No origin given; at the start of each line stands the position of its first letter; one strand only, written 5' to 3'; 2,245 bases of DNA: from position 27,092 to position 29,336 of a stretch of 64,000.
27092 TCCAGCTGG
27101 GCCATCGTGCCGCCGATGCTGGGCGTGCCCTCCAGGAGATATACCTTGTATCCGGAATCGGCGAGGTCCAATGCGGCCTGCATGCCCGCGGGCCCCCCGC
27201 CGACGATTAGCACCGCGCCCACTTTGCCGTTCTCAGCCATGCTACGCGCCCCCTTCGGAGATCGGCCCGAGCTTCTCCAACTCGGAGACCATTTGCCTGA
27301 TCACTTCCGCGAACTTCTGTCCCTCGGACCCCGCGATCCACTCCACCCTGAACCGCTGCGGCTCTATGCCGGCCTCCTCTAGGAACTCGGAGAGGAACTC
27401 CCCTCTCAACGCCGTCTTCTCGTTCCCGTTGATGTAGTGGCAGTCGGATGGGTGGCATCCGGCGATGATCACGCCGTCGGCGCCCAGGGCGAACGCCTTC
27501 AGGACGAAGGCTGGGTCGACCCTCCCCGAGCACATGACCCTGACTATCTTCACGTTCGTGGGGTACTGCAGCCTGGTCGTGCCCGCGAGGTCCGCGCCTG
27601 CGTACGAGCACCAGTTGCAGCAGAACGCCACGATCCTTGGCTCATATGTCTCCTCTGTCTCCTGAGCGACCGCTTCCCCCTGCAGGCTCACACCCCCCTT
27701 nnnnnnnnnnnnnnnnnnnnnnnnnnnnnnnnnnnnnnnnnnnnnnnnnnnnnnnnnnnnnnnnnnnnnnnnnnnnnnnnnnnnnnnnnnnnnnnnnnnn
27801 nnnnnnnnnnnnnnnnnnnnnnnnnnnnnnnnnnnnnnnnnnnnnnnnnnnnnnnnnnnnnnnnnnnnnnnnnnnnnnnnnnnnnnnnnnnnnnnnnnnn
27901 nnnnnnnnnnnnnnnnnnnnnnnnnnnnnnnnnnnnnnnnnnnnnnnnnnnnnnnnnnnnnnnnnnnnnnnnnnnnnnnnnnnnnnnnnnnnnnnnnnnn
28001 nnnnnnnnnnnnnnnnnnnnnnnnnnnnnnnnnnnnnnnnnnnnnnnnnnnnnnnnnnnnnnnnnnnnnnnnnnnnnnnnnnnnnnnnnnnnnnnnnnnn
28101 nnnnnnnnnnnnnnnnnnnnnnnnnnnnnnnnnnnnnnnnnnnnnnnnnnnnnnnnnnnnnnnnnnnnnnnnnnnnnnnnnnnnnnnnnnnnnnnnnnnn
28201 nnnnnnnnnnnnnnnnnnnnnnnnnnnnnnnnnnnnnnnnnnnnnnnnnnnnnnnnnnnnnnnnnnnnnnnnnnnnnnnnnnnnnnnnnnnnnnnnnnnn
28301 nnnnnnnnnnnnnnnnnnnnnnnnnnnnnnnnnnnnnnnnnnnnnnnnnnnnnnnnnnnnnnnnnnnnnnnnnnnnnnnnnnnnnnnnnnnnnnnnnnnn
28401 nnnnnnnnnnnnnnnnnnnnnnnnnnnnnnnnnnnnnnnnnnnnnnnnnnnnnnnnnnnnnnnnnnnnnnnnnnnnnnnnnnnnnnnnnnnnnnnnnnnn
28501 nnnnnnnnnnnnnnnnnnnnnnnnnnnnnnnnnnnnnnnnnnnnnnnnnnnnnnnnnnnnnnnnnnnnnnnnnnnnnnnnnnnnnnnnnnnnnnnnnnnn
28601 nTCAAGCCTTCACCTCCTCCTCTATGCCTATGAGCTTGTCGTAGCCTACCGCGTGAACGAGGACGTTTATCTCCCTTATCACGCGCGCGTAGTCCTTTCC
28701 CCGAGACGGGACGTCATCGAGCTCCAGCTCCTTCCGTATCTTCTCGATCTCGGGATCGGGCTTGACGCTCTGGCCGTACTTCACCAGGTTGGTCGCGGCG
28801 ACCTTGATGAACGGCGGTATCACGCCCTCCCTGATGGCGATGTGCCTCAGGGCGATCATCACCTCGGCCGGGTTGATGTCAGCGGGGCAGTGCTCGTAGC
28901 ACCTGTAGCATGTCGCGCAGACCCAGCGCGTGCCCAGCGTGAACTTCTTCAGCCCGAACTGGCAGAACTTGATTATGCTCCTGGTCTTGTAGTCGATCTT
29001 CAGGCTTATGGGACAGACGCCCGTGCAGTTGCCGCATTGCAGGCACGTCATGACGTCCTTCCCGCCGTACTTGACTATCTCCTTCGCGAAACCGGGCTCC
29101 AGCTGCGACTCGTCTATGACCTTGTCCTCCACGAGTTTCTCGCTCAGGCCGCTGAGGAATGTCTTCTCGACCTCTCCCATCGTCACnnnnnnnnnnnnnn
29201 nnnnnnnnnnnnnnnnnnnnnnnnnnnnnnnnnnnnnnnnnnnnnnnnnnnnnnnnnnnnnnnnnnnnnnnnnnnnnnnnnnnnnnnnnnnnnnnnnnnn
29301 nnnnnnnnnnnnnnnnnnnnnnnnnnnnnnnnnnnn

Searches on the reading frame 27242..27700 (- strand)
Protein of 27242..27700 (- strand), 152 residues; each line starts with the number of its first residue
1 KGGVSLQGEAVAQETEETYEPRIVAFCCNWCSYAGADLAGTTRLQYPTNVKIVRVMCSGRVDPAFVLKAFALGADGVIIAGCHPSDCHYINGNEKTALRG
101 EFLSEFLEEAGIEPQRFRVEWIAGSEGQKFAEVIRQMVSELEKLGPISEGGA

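Call 52: search_protein_families(library=pfam, proteins=[window:27242-27700:-], max_evalue=1)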
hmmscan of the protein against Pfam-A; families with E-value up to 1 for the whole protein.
window:27242-27700:- (152 aa): 1 family
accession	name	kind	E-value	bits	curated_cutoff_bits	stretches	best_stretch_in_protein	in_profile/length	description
PF02662.21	FlpD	-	1e-54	184.2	22.3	1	23-145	1-123/123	Methyl-viologen-reducing hydrogenase, delta subunit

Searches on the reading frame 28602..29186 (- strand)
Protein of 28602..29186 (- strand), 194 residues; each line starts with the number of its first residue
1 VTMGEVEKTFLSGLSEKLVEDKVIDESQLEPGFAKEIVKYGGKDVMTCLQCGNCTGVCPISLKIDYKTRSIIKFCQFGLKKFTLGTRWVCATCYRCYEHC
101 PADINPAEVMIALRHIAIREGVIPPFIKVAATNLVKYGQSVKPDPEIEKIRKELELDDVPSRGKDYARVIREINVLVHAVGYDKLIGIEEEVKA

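Call 4: search_protein_families(library=pfam, proteins=[window:28602-29186:-], max_evalue=0.01)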
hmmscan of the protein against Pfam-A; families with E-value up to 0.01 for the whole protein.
window:28602-29186:- (194 aa): 8 families
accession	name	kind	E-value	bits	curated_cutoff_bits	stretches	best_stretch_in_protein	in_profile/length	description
PF13187.11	Fer4_9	-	5.5e-08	33.2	27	1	48-103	2-50/52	4Fe-4S dicluster domain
PF13237.11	Fer4_10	-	4.8e-06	26.9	25.5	1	44-101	5-53/53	4Fe-4S dicluster domain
PF13183.11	Fer4_8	-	1.7e-05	25.7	27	1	47-104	4-68/68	4Fe-4S dicluster domain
PF13484.11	Fer4_16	-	0.00027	22.1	30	0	48-60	2-14/66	4Fe-4S double cluster binding domain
PF12838.12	Fer4_7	-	0.00071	20.4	27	0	42-59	32-49/52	4Fe-4S dicluster domain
PF13534.11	Fer4_17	-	0.0026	18.7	22.2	0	43-62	41-60/61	4Fe-4S dicluster domain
PF12797.12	Fer4_2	-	0.0072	16.7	24.5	0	44-59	6-21/22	4Fe-4S binding domain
PF25160.1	LdpA_Fe-S-bd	-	0.0074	16.5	27.6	0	46-62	26-42/49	LdpA Fe-S cluster-binding domain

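Call 18: search_protein_families(library=ncbifam, proteins=[window:28602-29186:-], max_evalue=0.00001)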
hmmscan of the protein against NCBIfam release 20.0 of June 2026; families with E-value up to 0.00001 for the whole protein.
window:28602-29186:- (194 aa): 7 families
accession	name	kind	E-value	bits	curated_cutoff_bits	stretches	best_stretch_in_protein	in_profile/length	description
TIGR03290.1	CoB_CoM_SS_C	equivalog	2.6e-34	118.3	160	1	46-186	2-144/144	CoB--CoM heterodisulfide reductase subunit C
NF038018.1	qmoC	equivalog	5.4e-18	65.6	300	1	32-131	4-105/360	quinone-interacting membrane-bound oxidoreductase complex subunit QmoC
NF041890.1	hdrC_Methbact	equivalog_domain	2.6e-16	59.8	270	1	29-122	12-106/192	ferredoxin:CoB-CoM heterodisulfide reductase subunit HdrC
NF041779.1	hetero_SS_HdrC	equivalog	4.7e-15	55.6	350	1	46-154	31-143/198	ferredoxin:CoB-CoM heterodisulfide reductase subunit HdrC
NF009226.0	PRK12576.1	equivalog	2.4e-08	33.7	344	0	86-131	206-236/317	succinate dehydrogenase/fumarate reductase iron-sulfur subunit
NF004898.0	PRK06259.1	equivalog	1.7e-07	30.3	385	1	43-152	131-253/488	fumarate reductase (CoM/CoB) subunit TfrB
TIGR00314.1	cdhA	equivalog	1.8e-06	26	781.3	1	45-110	398-459/784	CO dehydrogenase/acetyl-CoA synthase complex subunit alpha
